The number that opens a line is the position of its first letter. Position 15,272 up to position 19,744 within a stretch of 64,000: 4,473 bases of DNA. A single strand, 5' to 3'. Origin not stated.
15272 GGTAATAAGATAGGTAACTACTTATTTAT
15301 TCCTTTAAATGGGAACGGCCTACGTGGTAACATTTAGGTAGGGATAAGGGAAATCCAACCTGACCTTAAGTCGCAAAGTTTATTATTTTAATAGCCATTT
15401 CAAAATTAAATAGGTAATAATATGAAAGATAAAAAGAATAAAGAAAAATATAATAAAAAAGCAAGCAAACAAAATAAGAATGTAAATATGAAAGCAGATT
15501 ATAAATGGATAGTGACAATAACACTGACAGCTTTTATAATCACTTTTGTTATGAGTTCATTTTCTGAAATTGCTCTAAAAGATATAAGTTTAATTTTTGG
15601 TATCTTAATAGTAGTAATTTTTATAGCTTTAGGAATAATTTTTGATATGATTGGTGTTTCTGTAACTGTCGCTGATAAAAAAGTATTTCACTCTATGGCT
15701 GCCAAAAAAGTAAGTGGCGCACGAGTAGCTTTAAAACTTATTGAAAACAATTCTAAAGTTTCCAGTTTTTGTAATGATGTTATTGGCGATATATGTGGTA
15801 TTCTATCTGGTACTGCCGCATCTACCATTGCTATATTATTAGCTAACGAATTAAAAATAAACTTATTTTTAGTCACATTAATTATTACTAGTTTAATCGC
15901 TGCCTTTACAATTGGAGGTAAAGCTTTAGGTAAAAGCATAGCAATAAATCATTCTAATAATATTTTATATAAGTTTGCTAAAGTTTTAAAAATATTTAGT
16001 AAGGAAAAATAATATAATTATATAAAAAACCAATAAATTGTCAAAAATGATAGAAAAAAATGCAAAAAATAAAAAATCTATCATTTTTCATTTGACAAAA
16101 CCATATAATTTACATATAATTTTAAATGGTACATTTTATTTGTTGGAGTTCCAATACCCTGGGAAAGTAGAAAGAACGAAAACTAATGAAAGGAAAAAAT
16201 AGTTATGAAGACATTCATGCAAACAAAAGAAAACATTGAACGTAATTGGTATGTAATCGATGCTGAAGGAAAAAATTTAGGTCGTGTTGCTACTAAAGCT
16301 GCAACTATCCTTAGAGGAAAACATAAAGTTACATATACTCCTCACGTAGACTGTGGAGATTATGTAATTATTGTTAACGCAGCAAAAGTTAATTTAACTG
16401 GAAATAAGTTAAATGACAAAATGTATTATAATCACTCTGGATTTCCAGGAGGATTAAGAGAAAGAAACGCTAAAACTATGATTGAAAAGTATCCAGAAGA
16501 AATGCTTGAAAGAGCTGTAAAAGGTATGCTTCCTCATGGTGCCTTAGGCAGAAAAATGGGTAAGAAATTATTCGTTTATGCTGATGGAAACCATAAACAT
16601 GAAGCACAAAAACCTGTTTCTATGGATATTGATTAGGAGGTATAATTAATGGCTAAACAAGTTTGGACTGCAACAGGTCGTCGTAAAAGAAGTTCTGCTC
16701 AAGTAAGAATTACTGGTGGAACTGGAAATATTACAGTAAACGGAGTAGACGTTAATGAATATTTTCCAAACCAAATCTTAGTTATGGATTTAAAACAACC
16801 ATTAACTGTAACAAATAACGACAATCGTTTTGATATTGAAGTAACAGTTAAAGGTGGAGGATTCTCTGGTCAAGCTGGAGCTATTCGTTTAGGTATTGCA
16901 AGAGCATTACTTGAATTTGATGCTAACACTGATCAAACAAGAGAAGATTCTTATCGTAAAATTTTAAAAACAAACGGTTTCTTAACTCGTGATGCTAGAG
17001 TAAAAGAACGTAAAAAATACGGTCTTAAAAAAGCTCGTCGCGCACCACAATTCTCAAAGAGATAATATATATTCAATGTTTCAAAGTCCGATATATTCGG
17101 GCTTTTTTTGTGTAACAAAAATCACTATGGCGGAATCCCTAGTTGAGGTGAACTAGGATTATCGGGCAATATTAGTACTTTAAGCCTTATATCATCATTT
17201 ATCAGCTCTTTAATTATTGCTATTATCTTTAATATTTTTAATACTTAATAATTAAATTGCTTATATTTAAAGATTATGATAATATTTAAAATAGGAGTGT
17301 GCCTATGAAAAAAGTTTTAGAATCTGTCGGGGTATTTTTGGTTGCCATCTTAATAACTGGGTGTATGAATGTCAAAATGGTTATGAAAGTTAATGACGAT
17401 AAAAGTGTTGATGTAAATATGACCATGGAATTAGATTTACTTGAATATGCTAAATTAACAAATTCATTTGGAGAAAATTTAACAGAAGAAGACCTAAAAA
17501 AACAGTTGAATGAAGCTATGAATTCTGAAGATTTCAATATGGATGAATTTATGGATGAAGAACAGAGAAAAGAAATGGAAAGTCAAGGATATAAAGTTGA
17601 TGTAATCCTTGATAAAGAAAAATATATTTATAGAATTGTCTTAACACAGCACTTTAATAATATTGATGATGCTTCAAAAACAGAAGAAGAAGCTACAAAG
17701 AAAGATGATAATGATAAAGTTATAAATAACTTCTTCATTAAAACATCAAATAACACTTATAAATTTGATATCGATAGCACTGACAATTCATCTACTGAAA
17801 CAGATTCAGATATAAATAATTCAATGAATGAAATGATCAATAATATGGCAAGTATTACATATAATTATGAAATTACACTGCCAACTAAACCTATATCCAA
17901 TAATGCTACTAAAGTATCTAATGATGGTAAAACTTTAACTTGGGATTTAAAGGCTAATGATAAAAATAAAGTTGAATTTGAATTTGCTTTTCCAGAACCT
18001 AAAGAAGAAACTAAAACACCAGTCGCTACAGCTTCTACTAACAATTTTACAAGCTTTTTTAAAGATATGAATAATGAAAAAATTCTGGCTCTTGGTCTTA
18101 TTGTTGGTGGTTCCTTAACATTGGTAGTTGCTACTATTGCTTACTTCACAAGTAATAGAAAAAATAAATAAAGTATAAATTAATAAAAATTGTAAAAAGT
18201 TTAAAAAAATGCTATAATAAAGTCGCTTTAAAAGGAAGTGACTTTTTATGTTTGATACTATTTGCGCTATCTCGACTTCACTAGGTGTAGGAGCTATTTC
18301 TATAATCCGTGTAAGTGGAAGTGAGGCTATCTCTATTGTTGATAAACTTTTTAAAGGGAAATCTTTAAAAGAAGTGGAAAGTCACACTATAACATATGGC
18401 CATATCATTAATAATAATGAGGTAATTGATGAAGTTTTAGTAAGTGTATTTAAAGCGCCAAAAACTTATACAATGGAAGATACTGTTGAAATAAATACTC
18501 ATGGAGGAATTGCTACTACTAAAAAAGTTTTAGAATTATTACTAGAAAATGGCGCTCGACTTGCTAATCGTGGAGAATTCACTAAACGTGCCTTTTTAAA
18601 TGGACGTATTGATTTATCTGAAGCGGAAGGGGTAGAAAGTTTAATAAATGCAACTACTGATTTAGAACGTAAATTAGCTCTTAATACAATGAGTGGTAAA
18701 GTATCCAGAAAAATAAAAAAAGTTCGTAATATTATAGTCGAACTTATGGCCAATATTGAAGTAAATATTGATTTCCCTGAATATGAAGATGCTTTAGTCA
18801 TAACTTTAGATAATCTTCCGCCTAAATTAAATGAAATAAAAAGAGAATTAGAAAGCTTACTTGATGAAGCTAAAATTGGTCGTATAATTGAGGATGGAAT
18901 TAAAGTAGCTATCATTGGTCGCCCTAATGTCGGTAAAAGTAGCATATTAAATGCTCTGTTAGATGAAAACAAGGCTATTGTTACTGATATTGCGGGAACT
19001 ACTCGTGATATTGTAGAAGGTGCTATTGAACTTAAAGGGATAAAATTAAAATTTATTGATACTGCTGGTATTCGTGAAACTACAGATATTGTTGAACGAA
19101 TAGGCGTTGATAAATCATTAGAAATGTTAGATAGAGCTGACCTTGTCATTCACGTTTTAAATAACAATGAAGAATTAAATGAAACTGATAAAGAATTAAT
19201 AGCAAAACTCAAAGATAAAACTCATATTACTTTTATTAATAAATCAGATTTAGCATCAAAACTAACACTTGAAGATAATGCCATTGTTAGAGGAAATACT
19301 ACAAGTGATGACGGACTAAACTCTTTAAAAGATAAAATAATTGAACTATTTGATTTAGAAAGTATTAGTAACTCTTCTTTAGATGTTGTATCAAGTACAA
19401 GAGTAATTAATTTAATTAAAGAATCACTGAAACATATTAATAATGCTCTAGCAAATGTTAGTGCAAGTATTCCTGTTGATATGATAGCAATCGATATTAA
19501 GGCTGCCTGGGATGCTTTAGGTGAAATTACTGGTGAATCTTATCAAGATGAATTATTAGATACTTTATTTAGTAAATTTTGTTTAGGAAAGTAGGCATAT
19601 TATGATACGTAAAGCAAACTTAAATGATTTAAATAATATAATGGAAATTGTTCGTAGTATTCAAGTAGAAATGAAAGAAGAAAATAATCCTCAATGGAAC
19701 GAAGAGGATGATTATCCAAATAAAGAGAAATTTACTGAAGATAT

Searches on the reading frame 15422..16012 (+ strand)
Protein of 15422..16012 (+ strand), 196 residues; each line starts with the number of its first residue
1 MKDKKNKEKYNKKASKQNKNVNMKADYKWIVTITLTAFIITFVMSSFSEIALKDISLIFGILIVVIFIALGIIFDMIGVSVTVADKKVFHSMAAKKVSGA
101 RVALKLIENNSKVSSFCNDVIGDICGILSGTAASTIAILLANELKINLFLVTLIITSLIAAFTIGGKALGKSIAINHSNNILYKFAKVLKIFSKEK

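Call 67: search_protein_families(library=pfam, proteins=[window:15422-16012:+], max_evalue=0.001)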
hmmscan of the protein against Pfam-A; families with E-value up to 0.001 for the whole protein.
window:15422-16012:+ (196 aa): 1 family
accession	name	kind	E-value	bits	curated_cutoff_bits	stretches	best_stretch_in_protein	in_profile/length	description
PF01595.25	CNNM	-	3.6e-07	30.4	28.4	1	62-194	1-129/181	Cyclin M transmembrane N-terminal domain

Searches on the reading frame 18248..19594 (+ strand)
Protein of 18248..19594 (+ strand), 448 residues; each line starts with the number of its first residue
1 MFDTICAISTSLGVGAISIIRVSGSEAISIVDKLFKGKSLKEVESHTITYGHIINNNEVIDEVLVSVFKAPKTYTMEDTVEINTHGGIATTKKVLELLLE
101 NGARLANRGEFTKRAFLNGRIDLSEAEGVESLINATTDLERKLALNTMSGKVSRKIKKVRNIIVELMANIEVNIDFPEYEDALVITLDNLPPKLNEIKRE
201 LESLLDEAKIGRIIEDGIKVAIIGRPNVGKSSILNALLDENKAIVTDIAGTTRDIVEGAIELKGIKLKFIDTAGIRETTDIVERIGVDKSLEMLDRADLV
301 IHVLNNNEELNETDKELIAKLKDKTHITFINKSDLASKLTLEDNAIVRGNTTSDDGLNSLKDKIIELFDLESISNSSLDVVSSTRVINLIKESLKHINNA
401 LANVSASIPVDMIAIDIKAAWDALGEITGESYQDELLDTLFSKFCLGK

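Call 68: search_protein_families(library=pfam, proteins=[window:18248-19594:+], max_evalue=0.001)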
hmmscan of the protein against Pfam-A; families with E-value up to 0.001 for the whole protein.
window:18248-19594:+ (448 aa): 7 families
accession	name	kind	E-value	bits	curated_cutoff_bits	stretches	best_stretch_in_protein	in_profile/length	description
PF12631.12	MnmE_helical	-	8.5e-52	176.8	40.1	1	123-445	1-211/211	MnmE helical domain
PF10396.14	TrmE_N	-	2.7e-44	150.5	29.8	1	4-120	1-117/117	GTP-binding protein TrmE N-terminus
PF01926.29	MMR_HSR1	-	1.7e-27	96.2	21.9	1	219-332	1-113/113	50S ribosome-binding GTPase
PF02421.24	FeoB_N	-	3.7e-10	40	27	1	219-308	2-90/156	Ferrous iron transport protein B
PF00350.29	Dynamin_N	-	2.2e-07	31.5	27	0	220-256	1-36/168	Dynamin family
PF00009.33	GTP_EFTU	-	3.1e-05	24.1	26.5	0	220-342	6-140/188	Elongation factor Tu GTP binding domain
PF04548.22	AIG1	-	0.00023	21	27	1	220-323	3-109/212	AIG1 family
